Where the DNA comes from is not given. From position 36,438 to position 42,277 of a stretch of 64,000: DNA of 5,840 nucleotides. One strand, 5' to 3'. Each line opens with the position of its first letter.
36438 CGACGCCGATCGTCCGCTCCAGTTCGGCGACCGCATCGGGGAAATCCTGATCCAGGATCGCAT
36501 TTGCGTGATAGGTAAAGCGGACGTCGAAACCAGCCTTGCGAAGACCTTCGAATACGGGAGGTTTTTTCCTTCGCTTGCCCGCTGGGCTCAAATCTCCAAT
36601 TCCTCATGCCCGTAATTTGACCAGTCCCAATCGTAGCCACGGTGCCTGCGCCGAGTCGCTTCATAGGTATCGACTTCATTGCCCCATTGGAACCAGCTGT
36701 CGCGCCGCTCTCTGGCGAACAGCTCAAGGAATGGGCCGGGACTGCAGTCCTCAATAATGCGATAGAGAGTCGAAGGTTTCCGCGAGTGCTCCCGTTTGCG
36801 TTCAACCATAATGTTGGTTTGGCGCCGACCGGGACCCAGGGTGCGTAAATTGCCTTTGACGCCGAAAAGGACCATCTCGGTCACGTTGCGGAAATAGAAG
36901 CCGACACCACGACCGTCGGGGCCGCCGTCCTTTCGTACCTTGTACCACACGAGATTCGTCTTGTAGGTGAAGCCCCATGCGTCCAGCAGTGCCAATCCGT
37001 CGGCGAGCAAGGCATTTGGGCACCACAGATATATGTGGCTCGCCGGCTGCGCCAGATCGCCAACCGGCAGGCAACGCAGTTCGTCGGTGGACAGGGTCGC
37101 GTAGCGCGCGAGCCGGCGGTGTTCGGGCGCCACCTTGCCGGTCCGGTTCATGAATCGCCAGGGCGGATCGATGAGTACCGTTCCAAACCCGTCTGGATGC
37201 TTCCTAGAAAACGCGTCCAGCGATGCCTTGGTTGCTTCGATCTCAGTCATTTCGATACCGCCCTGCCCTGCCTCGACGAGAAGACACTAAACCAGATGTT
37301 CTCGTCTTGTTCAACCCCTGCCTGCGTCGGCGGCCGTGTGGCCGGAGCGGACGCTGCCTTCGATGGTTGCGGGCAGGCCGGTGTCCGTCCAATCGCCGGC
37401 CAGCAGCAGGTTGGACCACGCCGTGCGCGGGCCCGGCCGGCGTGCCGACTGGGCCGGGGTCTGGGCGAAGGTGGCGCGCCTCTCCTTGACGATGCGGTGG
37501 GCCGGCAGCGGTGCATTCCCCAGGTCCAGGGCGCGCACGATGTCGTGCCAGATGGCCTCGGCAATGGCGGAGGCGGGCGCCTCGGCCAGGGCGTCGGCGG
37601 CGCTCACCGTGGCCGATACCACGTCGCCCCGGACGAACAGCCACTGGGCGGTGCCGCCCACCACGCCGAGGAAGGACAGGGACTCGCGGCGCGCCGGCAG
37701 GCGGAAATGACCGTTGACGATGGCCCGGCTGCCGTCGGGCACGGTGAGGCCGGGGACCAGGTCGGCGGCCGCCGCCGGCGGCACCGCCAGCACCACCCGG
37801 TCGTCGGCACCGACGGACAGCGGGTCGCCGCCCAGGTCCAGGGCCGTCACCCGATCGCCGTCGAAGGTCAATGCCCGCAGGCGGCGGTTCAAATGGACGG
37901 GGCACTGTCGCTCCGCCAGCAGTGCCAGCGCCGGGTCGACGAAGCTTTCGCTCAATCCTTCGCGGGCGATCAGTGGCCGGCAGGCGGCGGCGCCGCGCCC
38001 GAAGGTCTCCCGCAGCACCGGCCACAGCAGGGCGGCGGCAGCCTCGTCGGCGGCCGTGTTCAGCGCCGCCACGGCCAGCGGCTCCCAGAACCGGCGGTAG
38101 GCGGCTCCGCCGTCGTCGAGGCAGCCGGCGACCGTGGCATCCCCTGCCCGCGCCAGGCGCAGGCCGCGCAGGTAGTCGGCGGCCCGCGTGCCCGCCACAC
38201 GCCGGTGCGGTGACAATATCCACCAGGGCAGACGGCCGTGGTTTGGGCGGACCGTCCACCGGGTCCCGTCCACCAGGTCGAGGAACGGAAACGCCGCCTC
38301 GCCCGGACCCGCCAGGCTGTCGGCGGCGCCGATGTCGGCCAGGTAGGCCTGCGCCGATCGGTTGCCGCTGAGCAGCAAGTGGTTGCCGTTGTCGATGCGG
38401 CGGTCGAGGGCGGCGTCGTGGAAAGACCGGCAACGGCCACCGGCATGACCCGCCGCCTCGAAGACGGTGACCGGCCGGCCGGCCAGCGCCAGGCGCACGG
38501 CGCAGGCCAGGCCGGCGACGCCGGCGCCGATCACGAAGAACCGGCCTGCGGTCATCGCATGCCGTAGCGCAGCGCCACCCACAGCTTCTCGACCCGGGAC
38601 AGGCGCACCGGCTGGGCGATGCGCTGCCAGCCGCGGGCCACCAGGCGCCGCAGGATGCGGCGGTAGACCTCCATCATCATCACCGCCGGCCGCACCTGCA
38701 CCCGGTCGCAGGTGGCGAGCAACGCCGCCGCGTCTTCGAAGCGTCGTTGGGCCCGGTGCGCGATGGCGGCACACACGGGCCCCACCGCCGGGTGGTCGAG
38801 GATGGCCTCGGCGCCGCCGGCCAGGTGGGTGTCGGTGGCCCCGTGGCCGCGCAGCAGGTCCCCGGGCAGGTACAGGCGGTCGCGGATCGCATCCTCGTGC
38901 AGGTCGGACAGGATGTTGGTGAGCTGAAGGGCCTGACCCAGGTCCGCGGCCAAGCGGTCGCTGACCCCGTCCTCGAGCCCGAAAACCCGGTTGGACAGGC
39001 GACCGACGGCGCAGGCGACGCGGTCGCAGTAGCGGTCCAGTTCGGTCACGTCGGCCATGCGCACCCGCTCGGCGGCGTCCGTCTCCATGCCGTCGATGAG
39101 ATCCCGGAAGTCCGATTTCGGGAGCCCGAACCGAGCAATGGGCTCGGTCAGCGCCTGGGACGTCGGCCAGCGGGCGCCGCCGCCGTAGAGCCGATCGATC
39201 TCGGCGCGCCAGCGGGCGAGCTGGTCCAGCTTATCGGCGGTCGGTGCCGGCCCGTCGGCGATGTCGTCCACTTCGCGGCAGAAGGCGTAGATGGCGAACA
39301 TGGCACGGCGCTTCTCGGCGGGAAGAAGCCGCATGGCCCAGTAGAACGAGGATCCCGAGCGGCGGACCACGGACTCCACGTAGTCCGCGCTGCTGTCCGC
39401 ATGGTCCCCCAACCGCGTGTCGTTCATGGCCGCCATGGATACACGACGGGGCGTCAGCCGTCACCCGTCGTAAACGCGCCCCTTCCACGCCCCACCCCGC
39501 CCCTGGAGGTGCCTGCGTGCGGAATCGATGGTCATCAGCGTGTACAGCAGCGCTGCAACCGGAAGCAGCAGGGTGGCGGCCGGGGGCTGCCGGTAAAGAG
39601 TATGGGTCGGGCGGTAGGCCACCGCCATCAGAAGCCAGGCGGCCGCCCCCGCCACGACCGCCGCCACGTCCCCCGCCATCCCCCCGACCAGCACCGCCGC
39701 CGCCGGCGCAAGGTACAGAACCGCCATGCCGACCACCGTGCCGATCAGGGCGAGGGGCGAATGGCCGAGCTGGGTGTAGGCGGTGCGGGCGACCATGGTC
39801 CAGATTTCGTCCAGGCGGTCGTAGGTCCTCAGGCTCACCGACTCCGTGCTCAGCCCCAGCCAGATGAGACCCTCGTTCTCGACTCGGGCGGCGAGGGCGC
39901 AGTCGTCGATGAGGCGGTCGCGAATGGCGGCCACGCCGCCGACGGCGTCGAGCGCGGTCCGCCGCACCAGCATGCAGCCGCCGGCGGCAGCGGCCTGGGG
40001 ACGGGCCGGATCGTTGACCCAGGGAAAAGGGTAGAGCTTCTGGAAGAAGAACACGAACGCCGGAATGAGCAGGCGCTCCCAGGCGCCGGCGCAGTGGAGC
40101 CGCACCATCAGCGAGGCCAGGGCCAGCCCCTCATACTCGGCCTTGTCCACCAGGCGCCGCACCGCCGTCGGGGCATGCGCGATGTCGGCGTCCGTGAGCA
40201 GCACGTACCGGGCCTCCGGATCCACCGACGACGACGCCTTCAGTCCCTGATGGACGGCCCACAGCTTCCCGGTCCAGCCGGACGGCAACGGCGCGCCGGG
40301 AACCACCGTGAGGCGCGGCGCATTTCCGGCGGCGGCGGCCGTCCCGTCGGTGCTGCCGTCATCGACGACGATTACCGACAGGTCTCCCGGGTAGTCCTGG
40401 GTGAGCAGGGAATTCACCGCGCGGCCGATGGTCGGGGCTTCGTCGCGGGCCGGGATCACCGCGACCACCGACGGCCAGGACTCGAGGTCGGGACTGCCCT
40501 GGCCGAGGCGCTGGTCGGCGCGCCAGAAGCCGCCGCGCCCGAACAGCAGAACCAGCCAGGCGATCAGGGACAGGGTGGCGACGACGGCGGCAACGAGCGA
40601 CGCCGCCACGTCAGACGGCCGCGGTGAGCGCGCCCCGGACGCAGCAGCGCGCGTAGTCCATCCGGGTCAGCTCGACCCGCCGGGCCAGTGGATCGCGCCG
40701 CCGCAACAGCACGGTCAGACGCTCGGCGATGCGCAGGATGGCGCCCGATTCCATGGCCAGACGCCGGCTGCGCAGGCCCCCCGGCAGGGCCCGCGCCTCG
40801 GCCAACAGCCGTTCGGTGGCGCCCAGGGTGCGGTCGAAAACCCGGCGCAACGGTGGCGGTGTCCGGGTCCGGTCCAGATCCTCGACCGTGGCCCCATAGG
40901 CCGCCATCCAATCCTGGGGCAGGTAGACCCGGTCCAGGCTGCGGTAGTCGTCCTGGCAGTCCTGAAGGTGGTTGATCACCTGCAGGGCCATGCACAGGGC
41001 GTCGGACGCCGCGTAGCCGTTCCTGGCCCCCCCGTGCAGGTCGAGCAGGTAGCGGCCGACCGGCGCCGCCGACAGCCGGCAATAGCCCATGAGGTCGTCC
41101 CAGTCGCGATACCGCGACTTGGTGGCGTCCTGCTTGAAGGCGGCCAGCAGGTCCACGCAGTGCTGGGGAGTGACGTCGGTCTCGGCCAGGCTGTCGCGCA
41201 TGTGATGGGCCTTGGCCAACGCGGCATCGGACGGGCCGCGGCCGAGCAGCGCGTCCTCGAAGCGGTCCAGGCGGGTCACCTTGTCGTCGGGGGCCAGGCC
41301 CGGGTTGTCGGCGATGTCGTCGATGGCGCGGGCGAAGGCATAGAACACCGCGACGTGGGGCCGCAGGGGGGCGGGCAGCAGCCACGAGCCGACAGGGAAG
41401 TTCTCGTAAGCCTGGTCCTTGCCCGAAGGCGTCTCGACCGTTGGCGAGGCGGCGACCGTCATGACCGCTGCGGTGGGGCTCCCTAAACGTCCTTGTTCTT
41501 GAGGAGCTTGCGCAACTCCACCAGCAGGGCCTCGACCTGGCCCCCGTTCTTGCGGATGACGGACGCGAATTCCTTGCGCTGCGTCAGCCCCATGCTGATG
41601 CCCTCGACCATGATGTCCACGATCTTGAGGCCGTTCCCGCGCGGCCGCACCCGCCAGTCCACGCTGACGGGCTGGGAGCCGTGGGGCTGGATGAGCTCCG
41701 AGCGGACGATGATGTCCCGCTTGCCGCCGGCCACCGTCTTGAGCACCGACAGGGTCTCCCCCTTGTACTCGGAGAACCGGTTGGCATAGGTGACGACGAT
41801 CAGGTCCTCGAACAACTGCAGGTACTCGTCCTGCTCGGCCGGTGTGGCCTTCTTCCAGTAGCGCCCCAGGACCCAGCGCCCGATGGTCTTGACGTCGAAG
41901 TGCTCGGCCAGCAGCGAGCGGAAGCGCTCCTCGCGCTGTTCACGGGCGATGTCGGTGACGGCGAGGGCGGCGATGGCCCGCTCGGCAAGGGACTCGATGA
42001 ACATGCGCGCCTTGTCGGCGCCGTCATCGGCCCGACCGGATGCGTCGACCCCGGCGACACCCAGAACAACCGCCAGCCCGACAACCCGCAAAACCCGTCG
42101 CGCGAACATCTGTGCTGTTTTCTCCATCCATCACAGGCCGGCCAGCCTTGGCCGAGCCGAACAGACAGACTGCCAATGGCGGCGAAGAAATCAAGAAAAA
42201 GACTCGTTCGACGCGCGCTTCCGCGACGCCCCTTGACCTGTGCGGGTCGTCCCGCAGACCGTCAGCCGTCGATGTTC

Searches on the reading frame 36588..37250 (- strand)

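Call 10: search_protein_families(library=ncbifam, proteins=[window:36588-37250:-], max_evalue=0.00001)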
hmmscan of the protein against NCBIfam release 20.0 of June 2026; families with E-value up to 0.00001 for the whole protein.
window:36588-37250:- (220 aa): 0 families

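Call 77: search_protein_families(library=pfam, proteins=[window:36588-37250:-], max_evalue=0.00001)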
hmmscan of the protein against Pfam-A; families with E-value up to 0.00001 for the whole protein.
window:36588-37250:- (220 aa): 1 family
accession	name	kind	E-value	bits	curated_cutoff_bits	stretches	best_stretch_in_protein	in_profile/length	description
PF05063.20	MT-A70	-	1.2e-32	113.6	23.9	1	22-192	1-172/172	MT-A70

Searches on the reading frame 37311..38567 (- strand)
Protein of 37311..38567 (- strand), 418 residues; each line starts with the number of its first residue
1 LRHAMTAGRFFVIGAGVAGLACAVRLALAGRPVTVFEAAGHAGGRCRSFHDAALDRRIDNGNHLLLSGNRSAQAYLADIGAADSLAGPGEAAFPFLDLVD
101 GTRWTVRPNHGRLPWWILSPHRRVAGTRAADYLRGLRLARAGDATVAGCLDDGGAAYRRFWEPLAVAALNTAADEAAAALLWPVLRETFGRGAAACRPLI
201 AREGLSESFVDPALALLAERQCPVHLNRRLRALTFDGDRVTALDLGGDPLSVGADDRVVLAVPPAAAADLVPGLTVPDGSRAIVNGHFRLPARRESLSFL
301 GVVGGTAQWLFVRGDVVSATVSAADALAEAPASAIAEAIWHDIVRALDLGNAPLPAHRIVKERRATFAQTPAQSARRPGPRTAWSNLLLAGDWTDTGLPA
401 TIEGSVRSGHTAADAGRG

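Call 10: search_protein_families(library=ncbifam, proteins=[window:37311-38567:-], max_evalue=0.00001)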
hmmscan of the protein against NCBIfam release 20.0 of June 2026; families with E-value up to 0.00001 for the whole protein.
window:37311-38567:- (418 aa): 11 families
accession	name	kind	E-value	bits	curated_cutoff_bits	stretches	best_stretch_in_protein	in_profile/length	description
TIGR03467.1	HpnE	equivalog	8.3e-120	401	283.05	1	11-415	2-427/430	hydroxysqualene dehydroxylase HpnE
NF005560.0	PRK07233.1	equivalog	1.5e-16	60.3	252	1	10-274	3-263/435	hypothetical protein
TIGR02732.1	zeta_caro_desat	equivalog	2.5e-14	53.1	622.15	1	11-85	3-76/474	9,9'-di-cis-zeta-carotene desaturase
TIGR02731.1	phytoene_desat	equivalog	6.6e-11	41.6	569.4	0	352-415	388-451/453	15-cis-phytoene desaturase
TIGR02734.1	crtI_fam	subfamily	1.3e-10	40.6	238.1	1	11-52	2-43/504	phytoene desaturase family protein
NF045637.1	carotdesatCrtDProt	equivalog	7.1e-10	38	580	1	12-62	3-51/485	1-hydroxycarotenoid 3,4-desaturase CrtD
NF005547.0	PRK07208.1-3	equivalog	4.2e-07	29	380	1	10-70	7-65/465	hypothetical protein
NF008841.0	PRK11883.1-1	equivalog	1e-06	28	517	0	6-91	2-88/453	protoporphyrinogen oxidase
NF009410.0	PRK12771.1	subfamily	2.1e-06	26.6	516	1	5-45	136-176/566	NAD(P)-binding protein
NF058655.1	CrtID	equivalog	3.8e-06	26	640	1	11-52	2-43/478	bifunctional phytoene desaturase/3,4-desaturase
TIGR01316.1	gltA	equivalog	8.4e-06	24.8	471.75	0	6-44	132-170/449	NADPH-dependent glutamate synthase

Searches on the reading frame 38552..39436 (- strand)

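Call 10: search_protein_families(library=ncbifam, proteins=[window:38552-39436:-], max_evalue=0.00001)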
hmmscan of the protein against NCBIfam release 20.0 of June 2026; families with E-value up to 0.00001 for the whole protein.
window:38552-39436:- (294 aa): 5 families
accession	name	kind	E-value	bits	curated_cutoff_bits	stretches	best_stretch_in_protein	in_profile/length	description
TIGR03465.1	HpnD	equivalog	3.5e-97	324.6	278.6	1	24-293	2-266/267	presqualene diphosphate synthase HpnD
TIGR03464.1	HpnC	equivalog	2e-43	148.9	250.45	1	31-290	9-264/267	squalene synthase HpnC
NF045686.1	PhytoSynCyanob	equivalog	1.7e-35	122.6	550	1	14-276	18-288/310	15-cis-phytoene synthase CrtB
NF045921.1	PhytnSynCrtBRhod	equivalog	1.4e-32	113.4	500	1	18-288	8-272/307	15-cis-phytoene synthase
NF042419.1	Phyto_syn_CrtB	equivalog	3.8e-24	85.8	480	1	27-287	14-278/306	15-cis-phytoene synthase CrtB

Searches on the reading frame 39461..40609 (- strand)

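Call 10: search_protein_families(library=ncbifam, proteins=[window:39461-40609:-], max_evalue=0.00001)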
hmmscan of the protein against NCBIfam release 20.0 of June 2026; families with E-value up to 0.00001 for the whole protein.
window:39461-40609:- (382 aa): 10 families
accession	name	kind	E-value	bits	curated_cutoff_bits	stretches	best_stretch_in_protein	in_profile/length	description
TIGR03469.1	HpnB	hypoth_equivalog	1.2e-164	548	379.25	1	9-381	3-385/386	hopene-associated glycosyltransferase HpnB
NF045692.1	OglycostaseCruG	equivalog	1.4e-28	100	600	1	33-276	28-272/386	2'-O-glycosyltransferase CruG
TIGR03472.1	HpnI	equivalog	5.2e-12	45.3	310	1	8-377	6-359/373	bacteriohopanetetrol glucosamine biosynthesis glycosyltransferase HpnI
TIGR03965.1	mycofact_glyco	equivalog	9.5e-10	37.9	280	1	42-101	70-130/467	mycofactocin biosynthesis glycosyltransferase MftF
NF041875.1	EPS_EpsD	equivalog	5.7e-09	35.8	370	1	51-272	4-218/325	exopolysaccharide biosynthesis glycosyltransferase EpsD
TIGR03937.1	PgaC_IcaA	equivalog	5.5e-08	32.2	422.3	1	37-156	36-149/407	poly-beta-1,6-N-acetyl-D-glucosamine synthase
TIGR04242.1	nodulat_NodC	equivalog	1.6e-07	30.6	550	1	41-92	43-95/395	chitooligosaccharide synthase NodC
TIGR04182.1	glyco_TIGR04182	equivalog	5.7e-07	29.2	325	1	48-155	2-95/293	S-layer glycoprotein N-glycosyltransferase AglJ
NF010496.0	PRK13915.1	equivalog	2e-06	27.1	262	1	47-98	32-85/307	glucosyl-3-phosphoglycerate synthase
NF058614.1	PPMAGASynPpgS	equivalog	6.8e-06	25.7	370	0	49-162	3-106/226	polyprenyl-phospho-N-acetylgalactosaminyl synthase PpgS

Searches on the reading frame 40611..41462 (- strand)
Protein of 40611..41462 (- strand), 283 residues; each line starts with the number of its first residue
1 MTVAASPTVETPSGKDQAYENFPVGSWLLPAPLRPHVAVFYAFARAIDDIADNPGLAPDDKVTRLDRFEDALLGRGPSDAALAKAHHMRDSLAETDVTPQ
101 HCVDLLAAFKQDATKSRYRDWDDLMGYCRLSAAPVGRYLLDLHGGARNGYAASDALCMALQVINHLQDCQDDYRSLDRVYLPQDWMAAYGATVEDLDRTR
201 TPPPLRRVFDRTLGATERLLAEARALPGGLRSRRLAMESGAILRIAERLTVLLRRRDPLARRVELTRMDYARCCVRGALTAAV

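Call 10: search_protein_families(library=ncbifam, proteins=[window:40611-41462:-], max_evalue=0.00001)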
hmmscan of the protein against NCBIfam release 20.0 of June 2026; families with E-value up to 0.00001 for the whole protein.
window:40611-41462:- (283 aa): 5 families
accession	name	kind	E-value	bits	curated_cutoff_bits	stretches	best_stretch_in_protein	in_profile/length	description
TIGR03464.1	HpnC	equivalog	7e-86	288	250.45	1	15-277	2-265/267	squalene synthase HpnC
TIGR03465.1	HpnD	equivalog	1.1e-31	109.9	278.6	1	19-278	6-265/267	presqualene diphosphate synthase HpnD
NF045921.1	PhytnSynCrtBRhod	equivalog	3.5e-15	56.3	500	1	21-225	20-222/307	15-cis-phytoene synthase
NF042419.1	Phyto_syn_CrtB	equivalog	2.1e-12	47.2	480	1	22-226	18-230/306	15-cis-phytoene synthase CrtB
NF045686.1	PhytoSynCyanob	equivalog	3.2e-09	36.3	550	1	20-196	33-221/310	15-cis-phytoene synthase CrtB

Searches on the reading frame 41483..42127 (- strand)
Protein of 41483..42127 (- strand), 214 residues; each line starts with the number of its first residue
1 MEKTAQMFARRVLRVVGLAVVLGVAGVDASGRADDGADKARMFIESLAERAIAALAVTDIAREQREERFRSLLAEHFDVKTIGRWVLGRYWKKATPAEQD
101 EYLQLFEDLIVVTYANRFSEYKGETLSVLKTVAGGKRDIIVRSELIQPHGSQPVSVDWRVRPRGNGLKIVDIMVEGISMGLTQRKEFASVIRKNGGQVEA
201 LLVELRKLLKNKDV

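Call 21: search_protein_families(library=pfam, proteins=[window:41483-42127:-], max_evalue=0.000001)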
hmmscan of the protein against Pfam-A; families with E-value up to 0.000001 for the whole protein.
window:41483-42127:- (214 aa): 1 family
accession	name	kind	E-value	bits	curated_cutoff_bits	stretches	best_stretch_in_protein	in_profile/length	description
PF05494.18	MlaC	-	2.2e-44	151.6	26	1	48-207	4-166/166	MlaC protein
